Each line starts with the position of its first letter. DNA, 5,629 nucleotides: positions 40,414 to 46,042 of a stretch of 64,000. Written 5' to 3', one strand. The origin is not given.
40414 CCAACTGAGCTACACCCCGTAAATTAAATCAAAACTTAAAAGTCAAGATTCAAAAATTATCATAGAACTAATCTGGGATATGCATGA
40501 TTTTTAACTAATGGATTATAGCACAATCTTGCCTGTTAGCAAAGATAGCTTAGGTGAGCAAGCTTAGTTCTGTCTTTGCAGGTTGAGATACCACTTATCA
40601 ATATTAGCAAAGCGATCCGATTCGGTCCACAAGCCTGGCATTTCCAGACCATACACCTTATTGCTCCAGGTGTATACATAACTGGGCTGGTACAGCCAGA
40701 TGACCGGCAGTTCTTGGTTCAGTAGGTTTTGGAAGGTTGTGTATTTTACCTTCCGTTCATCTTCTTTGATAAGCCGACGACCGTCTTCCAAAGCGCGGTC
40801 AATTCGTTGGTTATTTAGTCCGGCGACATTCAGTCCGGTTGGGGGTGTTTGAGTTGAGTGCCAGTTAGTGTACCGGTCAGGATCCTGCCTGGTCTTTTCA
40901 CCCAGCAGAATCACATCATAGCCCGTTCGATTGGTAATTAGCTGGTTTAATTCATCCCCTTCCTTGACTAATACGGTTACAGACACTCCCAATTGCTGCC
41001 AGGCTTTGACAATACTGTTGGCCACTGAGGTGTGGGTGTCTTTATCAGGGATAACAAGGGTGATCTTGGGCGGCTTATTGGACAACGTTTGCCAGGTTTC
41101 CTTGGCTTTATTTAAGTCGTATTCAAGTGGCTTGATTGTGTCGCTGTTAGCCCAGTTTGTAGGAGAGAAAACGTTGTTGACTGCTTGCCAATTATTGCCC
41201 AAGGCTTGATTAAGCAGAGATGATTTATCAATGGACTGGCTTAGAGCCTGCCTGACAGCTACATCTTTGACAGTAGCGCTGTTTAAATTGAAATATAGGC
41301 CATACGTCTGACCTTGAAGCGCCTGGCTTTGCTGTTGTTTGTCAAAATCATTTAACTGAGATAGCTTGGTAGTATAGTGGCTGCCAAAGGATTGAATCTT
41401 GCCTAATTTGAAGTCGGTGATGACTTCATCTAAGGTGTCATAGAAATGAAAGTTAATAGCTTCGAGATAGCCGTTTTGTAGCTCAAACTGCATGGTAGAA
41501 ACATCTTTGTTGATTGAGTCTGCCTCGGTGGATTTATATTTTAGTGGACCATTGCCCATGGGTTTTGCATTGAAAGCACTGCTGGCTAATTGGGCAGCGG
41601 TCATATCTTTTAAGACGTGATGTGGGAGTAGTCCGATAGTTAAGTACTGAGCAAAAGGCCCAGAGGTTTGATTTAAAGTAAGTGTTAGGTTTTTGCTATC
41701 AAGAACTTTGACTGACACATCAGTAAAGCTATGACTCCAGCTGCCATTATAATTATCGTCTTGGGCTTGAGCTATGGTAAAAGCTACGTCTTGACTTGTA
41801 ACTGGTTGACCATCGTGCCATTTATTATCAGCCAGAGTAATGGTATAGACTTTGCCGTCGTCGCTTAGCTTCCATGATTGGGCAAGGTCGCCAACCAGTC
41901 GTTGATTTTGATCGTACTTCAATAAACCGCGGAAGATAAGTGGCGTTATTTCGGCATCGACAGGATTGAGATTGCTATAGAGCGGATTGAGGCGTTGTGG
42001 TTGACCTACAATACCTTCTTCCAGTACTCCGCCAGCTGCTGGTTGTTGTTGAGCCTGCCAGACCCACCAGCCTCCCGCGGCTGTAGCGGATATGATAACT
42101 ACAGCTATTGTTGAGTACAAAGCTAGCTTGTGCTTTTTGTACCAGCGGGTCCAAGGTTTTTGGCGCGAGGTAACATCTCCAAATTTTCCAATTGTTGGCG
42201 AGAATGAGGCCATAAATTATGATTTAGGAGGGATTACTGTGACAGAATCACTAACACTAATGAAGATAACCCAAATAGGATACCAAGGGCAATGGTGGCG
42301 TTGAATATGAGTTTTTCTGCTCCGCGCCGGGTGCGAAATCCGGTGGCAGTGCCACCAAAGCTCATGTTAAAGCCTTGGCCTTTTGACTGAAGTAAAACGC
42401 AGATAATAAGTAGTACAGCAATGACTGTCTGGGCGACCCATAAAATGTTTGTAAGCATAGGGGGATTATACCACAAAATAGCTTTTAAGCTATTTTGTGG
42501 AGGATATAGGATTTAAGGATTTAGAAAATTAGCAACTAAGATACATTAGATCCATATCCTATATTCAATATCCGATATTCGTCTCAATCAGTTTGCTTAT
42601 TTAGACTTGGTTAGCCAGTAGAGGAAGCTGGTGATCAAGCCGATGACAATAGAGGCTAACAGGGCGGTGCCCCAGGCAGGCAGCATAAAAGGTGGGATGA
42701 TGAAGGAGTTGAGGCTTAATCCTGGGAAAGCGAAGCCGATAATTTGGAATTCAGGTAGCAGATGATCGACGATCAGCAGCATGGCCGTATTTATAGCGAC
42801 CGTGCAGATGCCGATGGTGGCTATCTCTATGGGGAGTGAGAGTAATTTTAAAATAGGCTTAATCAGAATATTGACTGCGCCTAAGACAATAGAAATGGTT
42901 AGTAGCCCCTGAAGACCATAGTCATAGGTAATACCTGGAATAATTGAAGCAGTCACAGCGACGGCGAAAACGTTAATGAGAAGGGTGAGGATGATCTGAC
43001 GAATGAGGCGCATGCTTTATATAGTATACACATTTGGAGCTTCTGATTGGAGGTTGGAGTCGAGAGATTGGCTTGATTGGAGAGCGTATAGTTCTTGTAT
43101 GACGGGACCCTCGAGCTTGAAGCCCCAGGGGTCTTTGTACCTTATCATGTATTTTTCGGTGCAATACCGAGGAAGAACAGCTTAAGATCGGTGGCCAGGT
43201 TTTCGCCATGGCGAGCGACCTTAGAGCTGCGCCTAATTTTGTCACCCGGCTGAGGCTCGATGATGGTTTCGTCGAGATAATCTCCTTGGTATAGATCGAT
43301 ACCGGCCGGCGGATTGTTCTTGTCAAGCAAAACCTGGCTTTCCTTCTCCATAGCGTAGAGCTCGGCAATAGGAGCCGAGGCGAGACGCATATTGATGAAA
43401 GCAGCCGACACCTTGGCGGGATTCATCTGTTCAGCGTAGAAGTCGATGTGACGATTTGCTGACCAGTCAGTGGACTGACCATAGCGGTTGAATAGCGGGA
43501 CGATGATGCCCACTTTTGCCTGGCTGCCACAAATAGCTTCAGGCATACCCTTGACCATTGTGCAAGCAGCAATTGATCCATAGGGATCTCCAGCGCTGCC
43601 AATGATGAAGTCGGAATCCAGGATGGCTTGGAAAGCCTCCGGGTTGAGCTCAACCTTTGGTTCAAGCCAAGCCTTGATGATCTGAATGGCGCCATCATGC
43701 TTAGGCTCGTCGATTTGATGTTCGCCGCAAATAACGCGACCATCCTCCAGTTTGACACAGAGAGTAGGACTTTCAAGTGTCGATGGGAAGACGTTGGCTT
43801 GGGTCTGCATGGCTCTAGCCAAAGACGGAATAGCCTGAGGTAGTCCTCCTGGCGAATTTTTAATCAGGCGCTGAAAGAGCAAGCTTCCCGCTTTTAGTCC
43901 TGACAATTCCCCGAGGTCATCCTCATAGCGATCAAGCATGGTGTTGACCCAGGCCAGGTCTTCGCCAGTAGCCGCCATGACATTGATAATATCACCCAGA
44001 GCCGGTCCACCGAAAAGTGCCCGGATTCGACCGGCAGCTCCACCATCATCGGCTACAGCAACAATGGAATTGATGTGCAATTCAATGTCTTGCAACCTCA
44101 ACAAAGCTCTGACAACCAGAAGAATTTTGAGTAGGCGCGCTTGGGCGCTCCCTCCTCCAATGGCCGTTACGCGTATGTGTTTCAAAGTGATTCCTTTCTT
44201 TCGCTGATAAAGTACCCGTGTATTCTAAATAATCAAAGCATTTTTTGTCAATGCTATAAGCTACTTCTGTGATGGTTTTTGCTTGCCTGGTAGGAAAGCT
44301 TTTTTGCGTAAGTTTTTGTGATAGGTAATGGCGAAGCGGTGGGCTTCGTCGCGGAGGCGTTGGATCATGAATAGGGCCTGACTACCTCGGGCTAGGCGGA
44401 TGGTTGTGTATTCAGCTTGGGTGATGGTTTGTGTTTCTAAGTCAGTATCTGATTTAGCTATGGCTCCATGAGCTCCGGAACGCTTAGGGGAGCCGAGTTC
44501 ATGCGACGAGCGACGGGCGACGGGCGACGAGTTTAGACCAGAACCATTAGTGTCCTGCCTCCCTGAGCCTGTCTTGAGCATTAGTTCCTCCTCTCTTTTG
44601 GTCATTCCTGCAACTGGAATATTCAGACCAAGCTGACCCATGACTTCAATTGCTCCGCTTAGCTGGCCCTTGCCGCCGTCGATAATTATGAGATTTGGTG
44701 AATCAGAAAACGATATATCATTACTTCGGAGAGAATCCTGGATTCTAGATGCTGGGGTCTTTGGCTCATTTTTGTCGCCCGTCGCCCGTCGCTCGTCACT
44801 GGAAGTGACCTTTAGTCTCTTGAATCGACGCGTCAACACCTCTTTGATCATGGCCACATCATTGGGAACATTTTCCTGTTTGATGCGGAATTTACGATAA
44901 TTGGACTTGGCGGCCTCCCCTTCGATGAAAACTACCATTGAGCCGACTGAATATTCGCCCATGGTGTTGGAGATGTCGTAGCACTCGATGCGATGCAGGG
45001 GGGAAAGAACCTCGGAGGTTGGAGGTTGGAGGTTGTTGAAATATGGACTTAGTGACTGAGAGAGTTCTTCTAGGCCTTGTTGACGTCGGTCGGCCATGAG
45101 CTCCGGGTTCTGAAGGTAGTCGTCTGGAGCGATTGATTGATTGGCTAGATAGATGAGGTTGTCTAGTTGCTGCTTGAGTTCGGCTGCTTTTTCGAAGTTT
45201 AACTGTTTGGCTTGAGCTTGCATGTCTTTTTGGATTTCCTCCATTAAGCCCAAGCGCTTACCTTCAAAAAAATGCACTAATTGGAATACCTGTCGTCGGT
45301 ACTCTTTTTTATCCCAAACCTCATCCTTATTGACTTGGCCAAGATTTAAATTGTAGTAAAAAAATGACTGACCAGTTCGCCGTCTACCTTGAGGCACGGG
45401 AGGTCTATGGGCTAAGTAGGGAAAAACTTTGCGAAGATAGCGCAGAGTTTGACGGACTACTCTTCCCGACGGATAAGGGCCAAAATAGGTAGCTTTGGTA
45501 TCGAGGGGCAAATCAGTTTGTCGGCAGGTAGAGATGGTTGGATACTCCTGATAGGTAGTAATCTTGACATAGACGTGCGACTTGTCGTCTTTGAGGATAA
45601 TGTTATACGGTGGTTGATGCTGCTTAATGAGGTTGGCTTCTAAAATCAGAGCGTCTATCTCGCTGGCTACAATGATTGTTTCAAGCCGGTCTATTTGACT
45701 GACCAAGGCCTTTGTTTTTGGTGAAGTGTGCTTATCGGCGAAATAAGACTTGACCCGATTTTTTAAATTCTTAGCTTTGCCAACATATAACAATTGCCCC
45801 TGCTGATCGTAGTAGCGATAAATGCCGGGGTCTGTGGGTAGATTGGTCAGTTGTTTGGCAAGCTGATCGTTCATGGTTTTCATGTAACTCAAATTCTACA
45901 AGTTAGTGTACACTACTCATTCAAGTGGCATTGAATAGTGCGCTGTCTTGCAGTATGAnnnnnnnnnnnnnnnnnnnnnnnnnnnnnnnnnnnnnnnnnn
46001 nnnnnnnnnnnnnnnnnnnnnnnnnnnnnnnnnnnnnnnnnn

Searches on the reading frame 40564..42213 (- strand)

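Call 17: search_protein_families(library=ncbifam, proteins=[window:40564-42213:-], max_evalue=0.00001)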
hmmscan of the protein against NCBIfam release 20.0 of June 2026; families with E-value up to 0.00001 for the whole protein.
window:40564-42213:- (549 aa): 9 families
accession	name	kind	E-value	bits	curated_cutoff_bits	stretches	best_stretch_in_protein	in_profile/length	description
NF045467.1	Opp4A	equivalog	6.2e-34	117.2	650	2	55-372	28-373/556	oligopeptide ABC transporter substrate-binding protein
TIGR02294.1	nickel_nikA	equivalog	4.2e-27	94.8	393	1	82-501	24-464/501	nickel ABC transporter substrate-binding protein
NF043070.1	DppA_dipep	equivalog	1.7e-15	56.6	1005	1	72-507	39-503/535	dipeptide ABC transporter periplasmic-binding protein DppA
NF045468.1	Opp5A_nikA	equivalog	6.2e-15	54.6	600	1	93-522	44-471/488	nickel ABC transporter substrate-binding protein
NF047575.1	opine_bind_CntA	exception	8.8e-15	54.2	800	1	105-191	76-164/535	staphylopine-dependent metal ABC transporter substrate-binding lipoprotein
NF011942.0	PRK15413.1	equivalog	2.3e-14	53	594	1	89-523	54-496/512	glutathione ABC transporter substrate-binding protein GsiB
NF011689.0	PRK15109.1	equivalog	4.5e-14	52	560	1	93-523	65-523/547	ABC transporter substrate-binding protein SapA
NF011684.0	PRK15104.1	equivalog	3.8e-11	42.4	947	1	86-155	62-131/543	oligopeptide ABC transporter substrate-binding protein OppA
TIGR04028.1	SBP_KPN_01854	hypoth_equivalog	1.9e-09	36.7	468.5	1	110-524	48-494/509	TIGR04028 family ABC transporter substrate-binding protein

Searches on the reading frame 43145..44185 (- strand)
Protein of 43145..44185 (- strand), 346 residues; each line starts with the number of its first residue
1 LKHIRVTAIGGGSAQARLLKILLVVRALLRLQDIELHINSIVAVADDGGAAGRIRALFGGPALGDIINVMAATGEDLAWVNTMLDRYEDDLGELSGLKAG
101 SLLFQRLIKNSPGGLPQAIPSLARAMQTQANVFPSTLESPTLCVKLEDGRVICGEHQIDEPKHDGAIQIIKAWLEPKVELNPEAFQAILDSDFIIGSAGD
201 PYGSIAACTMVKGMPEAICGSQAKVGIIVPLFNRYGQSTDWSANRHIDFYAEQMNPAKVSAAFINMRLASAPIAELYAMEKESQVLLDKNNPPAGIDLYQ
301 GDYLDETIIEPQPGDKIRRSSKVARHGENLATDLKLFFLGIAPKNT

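Call 82: search_protein_families(library=pfam, proteins=[window:43145-44185:-], max_evalue=0.001)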
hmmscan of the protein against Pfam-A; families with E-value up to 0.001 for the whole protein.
window:43145-44185:- (346 aa): 1 family
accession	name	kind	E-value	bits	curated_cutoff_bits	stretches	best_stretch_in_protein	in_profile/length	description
PF01933.23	CofD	-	2.4e-45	155.4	30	1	6-291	1-277/290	2-phospho-L-lactate transferase CofD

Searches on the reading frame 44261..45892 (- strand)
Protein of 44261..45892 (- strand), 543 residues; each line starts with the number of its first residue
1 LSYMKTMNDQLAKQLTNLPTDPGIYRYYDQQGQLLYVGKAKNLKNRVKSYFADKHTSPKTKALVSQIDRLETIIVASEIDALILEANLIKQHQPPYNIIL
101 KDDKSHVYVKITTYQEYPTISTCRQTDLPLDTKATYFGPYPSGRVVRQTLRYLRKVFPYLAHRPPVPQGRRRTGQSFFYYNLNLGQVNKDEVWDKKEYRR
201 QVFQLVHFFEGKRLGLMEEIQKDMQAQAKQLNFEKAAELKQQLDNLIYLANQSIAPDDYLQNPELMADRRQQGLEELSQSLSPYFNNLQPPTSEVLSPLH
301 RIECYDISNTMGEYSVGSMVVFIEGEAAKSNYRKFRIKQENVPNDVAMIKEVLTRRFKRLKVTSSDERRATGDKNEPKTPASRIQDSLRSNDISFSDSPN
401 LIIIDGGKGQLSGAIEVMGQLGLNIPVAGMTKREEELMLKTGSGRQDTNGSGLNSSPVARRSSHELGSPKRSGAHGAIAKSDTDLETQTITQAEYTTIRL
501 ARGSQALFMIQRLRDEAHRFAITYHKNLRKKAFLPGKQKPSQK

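Call 82: search_protein_families(library=pfam, proteins=[window:44261-45892:-], max_evalue=0.001)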
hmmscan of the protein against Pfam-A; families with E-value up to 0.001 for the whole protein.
window:44261-45892:- (543 aa): 4 families
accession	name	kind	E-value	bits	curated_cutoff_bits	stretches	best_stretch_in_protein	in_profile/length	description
PF08459.17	UvrC_RNaseH_dom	-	6.6e-47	159.7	22.3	1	297-522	8-159/159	UvrC RNAse H endonuclease domain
PF01541.30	GIY-YIG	-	2.1e-10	41.2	22.6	1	23-97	3-78/78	GIY-YIG catalytic domain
PF02151.25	UVR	-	8.5e-05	22.6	21.5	1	217-246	4-33/36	UvrB/uvrC motif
PF20815.3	GIY_YIG_2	-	0.00081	19.8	22.4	0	27-57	24-58/153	GIY-YIG catalytic domain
